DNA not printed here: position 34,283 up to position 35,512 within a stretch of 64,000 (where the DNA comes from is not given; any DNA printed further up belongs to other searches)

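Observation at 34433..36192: Dedicated split transketolase (plus a transaldolase at 45866-46612) inside a sugar-tailoring operon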

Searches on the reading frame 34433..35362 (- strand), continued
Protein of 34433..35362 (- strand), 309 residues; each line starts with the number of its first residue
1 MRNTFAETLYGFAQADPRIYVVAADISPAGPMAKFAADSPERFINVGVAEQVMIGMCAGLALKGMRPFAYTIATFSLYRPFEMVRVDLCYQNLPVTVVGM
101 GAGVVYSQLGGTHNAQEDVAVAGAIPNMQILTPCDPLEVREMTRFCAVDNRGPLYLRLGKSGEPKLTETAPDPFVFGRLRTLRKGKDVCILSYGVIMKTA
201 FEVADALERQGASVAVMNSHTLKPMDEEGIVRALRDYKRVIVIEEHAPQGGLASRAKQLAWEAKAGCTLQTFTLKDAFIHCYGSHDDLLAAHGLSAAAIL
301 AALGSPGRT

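Call 89: find_encoding_contigs(protein=P0376, flank=8000, max_places=1)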
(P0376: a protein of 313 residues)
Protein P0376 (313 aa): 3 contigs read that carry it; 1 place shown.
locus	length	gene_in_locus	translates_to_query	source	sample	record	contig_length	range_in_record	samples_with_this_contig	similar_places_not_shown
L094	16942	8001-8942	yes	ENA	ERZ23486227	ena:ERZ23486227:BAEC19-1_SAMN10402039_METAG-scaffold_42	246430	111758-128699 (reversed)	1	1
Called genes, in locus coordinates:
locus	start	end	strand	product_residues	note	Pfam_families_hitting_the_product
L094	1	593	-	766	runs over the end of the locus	PF08267:Meth_synt_1, PF01717:Meth_synt_2, PF08267:Meth_synt_1 (weak)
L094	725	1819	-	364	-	PF02350:Epimerase_2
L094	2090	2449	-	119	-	PF03061:4HBT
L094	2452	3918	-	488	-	PF01943:Polysacc_synt, PF13440:Polysacc_synt_3 (weak), PF01554:MatE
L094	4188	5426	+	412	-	PF13439:Glyco_transf_4, PF13579:Glyco_trans_4_4, PF00534:Glycos_transf_1, PF13692:Glyco_trans_1_4, PF13524:Glyco_trans_1_2 (weak)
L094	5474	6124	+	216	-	PF02397:Bac_transf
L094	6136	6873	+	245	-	PF05711:TylF, PF13578:Methyltransf_24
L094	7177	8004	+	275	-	PF00456:Transketolase_N, PF13292:DXP_synthase_N (weak), PF00676:E1_dh (weak)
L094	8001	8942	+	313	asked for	PF02779:Transket_pyr, PF02780:Transketolase_C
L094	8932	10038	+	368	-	PF00155:Aminotran_1_2 (weak), PF01041:DegT_DnrJ_EryC1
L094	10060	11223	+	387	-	PF00155:Aminotran_1_2, PF01041:DegT_DnrJ_EryC1, PF01053:Cys_Met_Meta_PP (weak)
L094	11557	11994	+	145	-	PF00781:DAGK_cat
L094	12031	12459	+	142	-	PF19279:YegS_C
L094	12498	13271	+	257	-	-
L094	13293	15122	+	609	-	PF13428:TPR_14 (faint), PF14559:TPR_19 (faint), PF13431:TPR_17 (faint), PF00578:AhpC-TSA, PF08534:Redoxin, PF00085:Thioredoxin, PF13098:Thioredoxin_2, PF13905:Thioredoxin_8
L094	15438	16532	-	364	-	PF21088:MS_channel_1st, PF00924:MS_channel_2nd, PF21082:MS_channel_3rd, PF24956:Msl2-3_C (weak)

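Call 90: find_encoding_contigs(protein=P0386, flank=8000, max_places=1)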
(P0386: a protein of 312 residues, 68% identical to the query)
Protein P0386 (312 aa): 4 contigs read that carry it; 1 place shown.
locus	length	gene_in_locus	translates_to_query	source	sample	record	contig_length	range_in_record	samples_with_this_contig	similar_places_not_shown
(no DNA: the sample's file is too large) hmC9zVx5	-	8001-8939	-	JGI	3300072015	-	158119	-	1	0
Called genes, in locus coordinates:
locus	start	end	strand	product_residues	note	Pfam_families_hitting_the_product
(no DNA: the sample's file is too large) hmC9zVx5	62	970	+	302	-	PF13469:Sulfotransfer_3 (faint)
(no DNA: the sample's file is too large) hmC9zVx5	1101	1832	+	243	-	PF00923:TAL_FSA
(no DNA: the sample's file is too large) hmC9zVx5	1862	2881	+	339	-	PF01370:Epimerase, PF02719:Polysacc_synt_2, PF04321:RmlD_sub_bind, PF05368:NmrA, PF01073:3Beta_HSD, PF13460:NAD_binding_10, PF16363:GDP_Man_Dehyd, PF07993:NAD_binding_4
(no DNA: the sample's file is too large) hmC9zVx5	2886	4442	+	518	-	PF01467:CTP_transf_like, PF00294:PfkB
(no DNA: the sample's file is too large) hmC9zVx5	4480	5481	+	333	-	PF01073:3Beta_HSD, PF01370:Epimerase, PF02719:Polysacc_synt_2, PF04321:RmlD_sub_bind, PF05368:NmrA, PF07993:NAD_binding_4 (faint), PF16363:GDP_Man_Dehyd, PF13460:NAD_binding_10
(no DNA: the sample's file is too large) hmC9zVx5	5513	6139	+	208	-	-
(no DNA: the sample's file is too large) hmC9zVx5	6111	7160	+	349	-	-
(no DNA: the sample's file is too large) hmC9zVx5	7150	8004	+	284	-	PF13292:DXP_synthase_N, PF00456:Transketolase_N, PF00676:E1_dh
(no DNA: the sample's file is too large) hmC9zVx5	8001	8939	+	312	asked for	PF02779:Transket_pyr, PF02780:Transketolase_C, PF17147:PFOR_II (weak)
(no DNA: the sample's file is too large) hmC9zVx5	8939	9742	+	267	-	-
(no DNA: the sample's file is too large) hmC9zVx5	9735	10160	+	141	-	-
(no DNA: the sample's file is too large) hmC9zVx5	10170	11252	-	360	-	PF01757:Acyl_transf_3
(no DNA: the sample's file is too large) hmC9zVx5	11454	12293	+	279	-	-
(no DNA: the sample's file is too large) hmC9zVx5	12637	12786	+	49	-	PF19451:DUF5989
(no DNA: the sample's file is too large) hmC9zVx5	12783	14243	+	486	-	-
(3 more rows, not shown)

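Call 93: search_protein_families(library=ncbifam, proteins=[L093:2988-3764:+, L093:3879-4946:+, L093:4975-6195:+, L093:6188-7105:+, L093:8930-9688:+], max_evalue=1e-10)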
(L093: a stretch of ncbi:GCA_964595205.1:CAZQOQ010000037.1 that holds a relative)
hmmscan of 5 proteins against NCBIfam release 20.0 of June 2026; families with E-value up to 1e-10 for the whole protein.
L093:2988-3764:+ (258 aa): 8 families
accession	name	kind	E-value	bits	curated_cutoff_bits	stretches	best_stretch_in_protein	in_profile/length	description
TIGR02623.1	G1P_cyt_trans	equivalog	7.8e-104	346.6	300.25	1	1-258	1-255/255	glucose-1-phosphate cytidylyltransferase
TIGR03992.1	Arch_glmU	subfamily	4.4e-28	98.3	292.1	2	1-67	1-67/393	bifunctional sugar-1-phosphate nucleotidylyltransferase/acetyltransferase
NF052502.1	man1P_GTase_Rv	exception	6.1e-24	84.5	440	1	99-241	78-223/352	mannose-1-phosphate guanylyltransferase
NF049965.1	GlMnHpPGnyltfHddC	equivalog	1e-22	80.9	300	1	1-206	1-180/221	D-glycero-D-manno-heptose 1-phosphate guanosyltransferase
NF041313.1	UDPGP_AglF_Halo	equivalog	7.4e-19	68.1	400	1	1-66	1-66/234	UTP--glucose-1-phosphate uridylyltransferase AglF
NF041173.1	Sug_nt_acttase_Thmprot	equivalog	1.5e-16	60.4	600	1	1-234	1-213/405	bifunctional sugar-1-phosphate nucleotidylyltransferase/acetyltransferase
TIGR01208.1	rmlA_long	equivalog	1.7e-13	50.2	320.25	0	2-75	1-75/353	glucose-1-phosphate thymidylyltransferase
NF045761.1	NAMPUrTaseMurU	equivalog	4.5e-12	46.3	250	0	1-66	1-66/226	N-acetylmuramate alpha-1-phosphate uridylyltransferase MurU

L093:3879-4946:+ (355 aa): 7 families
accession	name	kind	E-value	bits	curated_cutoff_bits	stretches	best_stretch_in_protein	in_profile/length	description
TIGR02622.1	CDP_4_6_dhtase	equivalog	4.3e-142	473.4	278.45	1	8-354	2-351/352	CDP-glucose 4,6-dehydratase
TIGR01181.1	dTDP_gluc_dehyt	equivalog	4.9e-29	101.4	365.1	1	13-335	2-313/321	dTDP-glucose 4,6-dehydratase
TIGR04180.1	EDH_00030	hypoth_equivalog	1.6e-20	73.4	475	1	13-320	1-296/297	NAD-dependent 4,6-dehydratase LegB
TIGR01179.1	galE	equivalog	1.7e-19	69.9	262.3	1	12-336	1-328/332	UDP-glucose 4-epimerase GalE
TIGR01472.1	gmd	equivalog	5.9e-13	48.7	415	1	12-174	2-172/342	GDP-mannose 4,6-dehydratase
NF007582.0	PRK10217.1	equivalog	1.8e-12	47.1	698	1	65-334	59-332/355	dTDP-glucose 4,6-dehydratase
NF007490.0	PRK10084.1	subfamily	7.9e-11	41.5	649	0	64-335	57-336/361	dTDP-glucose 4,6-dehydratase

L093:4975-6195:+ (406 aa): 0 families

L093:6188-7105:+ (305 aa): 4 families
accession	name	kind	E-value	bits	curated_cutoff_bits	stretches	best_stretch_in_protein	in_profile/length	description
TIGR02197.1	heptose_epim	equivalog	2.2e-18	66.5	274.6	1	4-299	1-313/316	ADP-glyceromanno-heptose 6-epimerase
TIGR01181.1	dTDP_gluc_dehyt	equivalog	4.4e-17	62.1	365.1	1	111-302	119-314/321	dTDP-glucose 4,6-dehydratase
TIGR01179.1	galE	equivalog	9e-15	54.3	262.3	1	4-302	2-328/332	UDP-glucose 4-epimerase GalE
TIGR04180.1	EDH_00030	hypoth_equivalog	2.6e-11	43.2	475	0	102-286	106-296/297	NAD-dependent 4,6-dehydratase LegB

L093:8930-9688:+ (252 aa): 0 families
